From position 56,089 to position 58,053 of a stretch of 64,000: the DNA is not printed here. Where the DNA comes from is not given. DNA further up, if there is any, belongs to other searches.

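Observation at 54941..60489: Four-gene plus-strand operon: Frc-like CoA-transferase, Oxc/HACL-like ThDP enzyme, degenerate double hot-dog, halogenase-like flavoprotein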

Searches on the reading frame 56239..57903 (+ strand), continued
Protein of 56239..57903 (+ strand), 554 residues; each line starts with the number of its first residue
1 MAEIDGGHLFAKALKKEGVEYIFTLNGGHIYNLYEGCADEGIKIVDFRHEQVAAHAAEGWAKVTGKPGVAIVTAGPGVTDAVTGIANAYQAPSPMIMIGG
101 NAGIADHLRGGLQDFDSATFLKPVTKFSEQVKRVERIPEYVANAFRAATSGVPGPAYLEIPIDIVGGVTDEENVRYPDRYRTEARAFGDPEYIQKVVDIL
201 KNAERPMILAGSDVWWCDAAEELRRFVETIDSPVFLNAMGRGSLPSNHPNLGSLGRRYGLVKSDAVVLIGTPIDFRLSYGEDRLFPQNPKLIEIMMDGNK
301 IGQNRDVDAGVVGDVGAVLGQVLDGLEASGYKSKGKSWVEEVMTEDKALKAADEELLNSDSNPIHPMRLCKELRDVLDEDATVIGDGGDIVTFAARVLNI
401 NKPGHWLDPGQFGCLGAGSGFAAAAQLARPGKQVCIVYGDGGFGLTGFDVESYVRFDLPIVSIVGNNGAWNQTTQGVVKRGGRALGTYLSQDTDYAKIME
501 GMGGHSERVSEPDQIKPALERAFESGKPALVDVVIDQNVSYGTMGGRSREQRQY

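Call 79: get_annotated_region(hit=H1, flank=7000)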
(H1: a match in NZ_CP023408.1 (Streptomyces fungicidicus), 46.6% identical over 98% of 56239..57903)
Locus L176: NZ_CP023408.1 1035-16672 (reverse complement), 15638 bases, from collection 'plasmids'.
description: Streptomyces fungicidicus strain TXX3120 plasmid p1, complete sequence
organism: Streptomyces fungicidicus (NCBI taxid 68203)
taxonomy: Bacteria; Actinomycetota; Actinomycetes; Kitasatosporales; Streptomycetaceae; Streptomyces; Streptomyces fungicidicus
host: -; source: Pig,cell culture; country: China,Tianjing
typing (MOB-suite, as given by PLSDB): non-mobilizable
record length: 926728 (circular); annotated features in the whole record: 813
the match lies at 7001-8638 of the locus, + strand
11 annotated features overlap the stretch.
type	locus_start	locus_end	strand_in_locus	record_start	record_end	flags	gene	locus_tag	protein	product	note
CDS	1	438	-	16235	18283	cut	fusA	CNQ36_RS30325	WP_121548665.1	elongation factor G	GO:0006414 - translational elongation [Evidence IEA]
CDS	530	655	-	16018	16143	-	-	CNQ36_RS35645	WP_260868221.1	hypothetical protein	-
CDS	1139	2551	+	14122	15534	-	-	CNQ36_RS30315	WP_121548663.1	MFS transporter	GO:0055085 - transmembrane transport [Evidence IEA]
CDS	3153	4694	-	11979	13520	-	-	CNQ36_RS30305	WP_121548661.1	aldehyde dehydrogenase family protein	-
CDS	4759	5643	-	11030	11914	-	sucD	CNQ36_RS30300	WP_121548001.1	succinate--CoA ligase subunit alpha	-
CDS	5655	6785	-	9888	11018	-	sucC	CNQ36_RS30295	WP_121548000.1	ADP-forming succinate--CoA ligase subunit beta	GO:0006099 - tricarboxylic acid cycle [Evidence IEA]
CDS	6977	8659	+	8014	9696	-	-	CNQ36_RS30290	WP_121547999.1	thiamine pyrophosphate-binding protein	-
CDS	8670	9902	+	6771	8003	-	frc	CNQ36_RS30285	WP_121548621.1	formyl-CoA transferase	GO:0033611 - oxalate catabolic process [Evidence IEA]; GO:0009636 - response to toxic substance [Evidence IEA]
CDS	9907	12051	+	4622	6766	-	-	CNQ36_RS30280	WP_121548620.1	acetate--CoA ligase family protein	-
CDS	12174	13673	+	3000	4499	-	-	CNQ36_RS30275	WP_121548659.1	OFA family MFS transporter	GO:0055085 - transmembrane transport [Evidence IEA]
CDS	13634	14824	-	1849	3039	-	-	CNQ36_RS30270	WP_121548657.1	sugar phosphate isomerase/epimerase family protein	-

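Call 82: get_annotated_region(hit=H6, flank=8000)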
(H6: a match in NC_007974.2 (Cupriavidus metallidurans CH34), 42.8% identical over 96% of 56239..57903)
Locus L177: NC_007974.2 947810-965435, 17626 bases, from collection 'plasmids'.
description: Cupriavidus metallidurans CH34 megaplasmid, complete sequence
organism: Cupriavidus metallidurans CH34 (NCBI taxid 266264)
taxonomy: Bacteria; Pseudomonadota; Betaproteobacteria; Burkholderiales; Burkholderiaceae; Cupriavidus; Cupriavidus metallidurans; Cupriavidus metallidurans CH34
host: -; source: -; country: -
typing (MOB-suite, as given by PLSDB): mobilizable; replicon rep_cluster_104,rep_cluster_1581,rep_cluster_80; relaxase MOBP,MOBP
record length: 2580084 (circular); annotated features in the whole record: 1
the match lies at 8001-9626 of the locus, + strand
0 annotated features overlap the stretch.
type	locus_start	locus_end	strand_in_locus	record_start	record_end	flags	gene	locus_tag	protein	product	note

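Call 84: search_protein_families(library=ncbifam, proteins=[L176:6977-8659:+, L175:7920-9674:+], max_evalue=1e-60)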
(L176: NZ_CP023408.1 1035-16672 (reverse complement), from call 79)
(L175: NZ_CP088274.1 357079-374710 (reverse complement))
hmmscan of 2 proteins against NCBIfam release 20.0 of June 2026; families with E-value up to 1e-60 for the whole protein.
L176:6977-8659:+ (560 aa): 34 families (the best 25 are shown)
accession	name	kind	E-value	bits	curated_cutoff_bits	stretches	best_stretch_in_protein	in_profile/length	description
NF004516.0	PRK05858.1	equivalog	9.1e-155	516.3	587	1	8-551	10-542/548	acetolactate synthase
NF058623.1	HdaclCoAlyACT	equivalog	6.3e-112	375.1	600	1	7-551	8-547/575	2-hydroxyacyl-CoA lyase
TIGR00118.1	acolac_lg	equivalog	2.5e-95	320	538.35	1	10-547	2-537/557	biosynthetic-type acetolactate synthase large subunit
NF004919.0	PRK06276.1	equivalog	2.1e-91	307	866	1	10-548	2-542/582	acetolactate synthase large subunit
NF004710.0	PRK06048.1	equivalog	1.3e-85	288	976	1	8-547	7-540/561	acetolactate synthase large subunit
NF004807.0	PRK06154.1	equivalog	1.7e-84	284.5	607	1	6-542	17-552/565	thiamine pyrophosphate-requiring protein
NF006721.0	PRK09259.1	equivalog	1.1e-80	271.9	557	1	4-548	10-554/574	oxalyl-CoA decarboxylase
NF006052.0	PRK08199.1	subfamily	1.1e-80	271.5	539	1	6-553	5-546/559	thiamine pyrophosphate protein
NF006122.0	PRK08266.1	subfamily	4.3e-78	263.1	571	1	9-546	4-526/543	hypothetical protein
NF006187.0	PRK08322.1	equivalog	3.7e-76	256.7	509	1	13-545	6-529/548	acetolactate synthase large subunit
NF006378.0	PRK08617.1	equivalog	7.1e-76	255.7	510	1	6-545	5-539/556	acetolactate synthase AlsS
NF005860.0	PRK07789.1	equivalog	1.4e-75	254.9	881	1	6-549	31-583/615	acetolactate synthase large subunit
TIGR03254.1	oxalate_oxc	equivalog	9.1e-75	252.4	739.4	1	9-548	3-541/554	oxalyl-CoA decarboxylase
NF005058.0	PRK06466.1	equivalog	1.3e-74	251.7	951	1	8-545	3-548/574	acetolactate synthase 3 large subunit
NF005713.0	PRK07525.1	subfamily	3.7e-74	250.2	620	1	16-544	13-562/592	sulfoacetaldehyde acetyltransferase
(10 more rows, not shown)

L175:7920-9674:+ (584 aa): 32 families (the best 25 are shown)
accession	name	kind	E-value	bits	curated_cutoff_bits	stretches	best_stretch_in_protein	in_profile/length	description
NF004516.0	PRK05858.1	equivalog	1.4e-129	433.1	587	1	28-575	11-542/548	acetolactate synthase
NF058623.1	HdaclCoAlyACT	equivalog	1.4e-101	340.9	600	1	28-553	10-530/575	2-hydroxyacyl-CoA lyase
TIGR00118.1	acolac_lg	equivalog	7.9e-88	295.3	538.35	1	29-572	2-538/557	biosynthetic-type acetolactate synthase large subunit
NF004919.0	PRK06276.1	equivalog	1e-85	288.3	866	1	29-574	2-544/582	acetolactate synthase large subunit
NF005058.0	PRK06466.1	equivalog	7e-76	255.9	951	1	27-573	3-552/574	acetolactate synthase 3 large subunit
NF004710.0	PRK06048.1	equivalog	3e-75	253.8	976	1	28-572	8-541/561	acetolactate synthase large subunit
NF005713.0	PRK07525.1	subfamily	3.3e-75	253.6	620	1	35-569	13-563/592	sulfoacetaldehyde acetyltransferase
NF004807.0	PRK06154.1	equivalog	2.5e-74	250.9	607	1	25-566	17-552/565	thiamine pyrophosphate-requiring protein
NF005860.0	PRK07789.1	equivalog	1.9e-73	247.8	881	1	7-554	13-567/615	acetolactate synthase large subunit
NF006378.0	PRK08617.1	equivalog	2.1e-72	244.2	510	1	28-569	8-539/556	acetolactate synthase AlsS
TIGR03457.1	sulphoacet_xsc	equivalog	2.8e-71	240.6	676.4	1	35-571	9-559/579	sulfoacetaldehyde acetyltransferase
NF006187.0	PRK08322.1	equivalog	5.5e-70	236.3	509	1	31-569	5-529/548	acetolactate synthase large subunit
NF006319.0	PRK08527.1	equivalog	3.3e-68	230.5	905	1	28-572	4-542/565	acetolactate synthase large subunit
NF005651.0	PRK07418.1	subfamily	3.8e-68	230.2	942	1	16-572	7-563/617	acetolactate synthase large subunit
NF006122.0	PRK08266.1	subfamily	7.5e-68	229.3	571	1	28-568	4-524/543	hypothetical protein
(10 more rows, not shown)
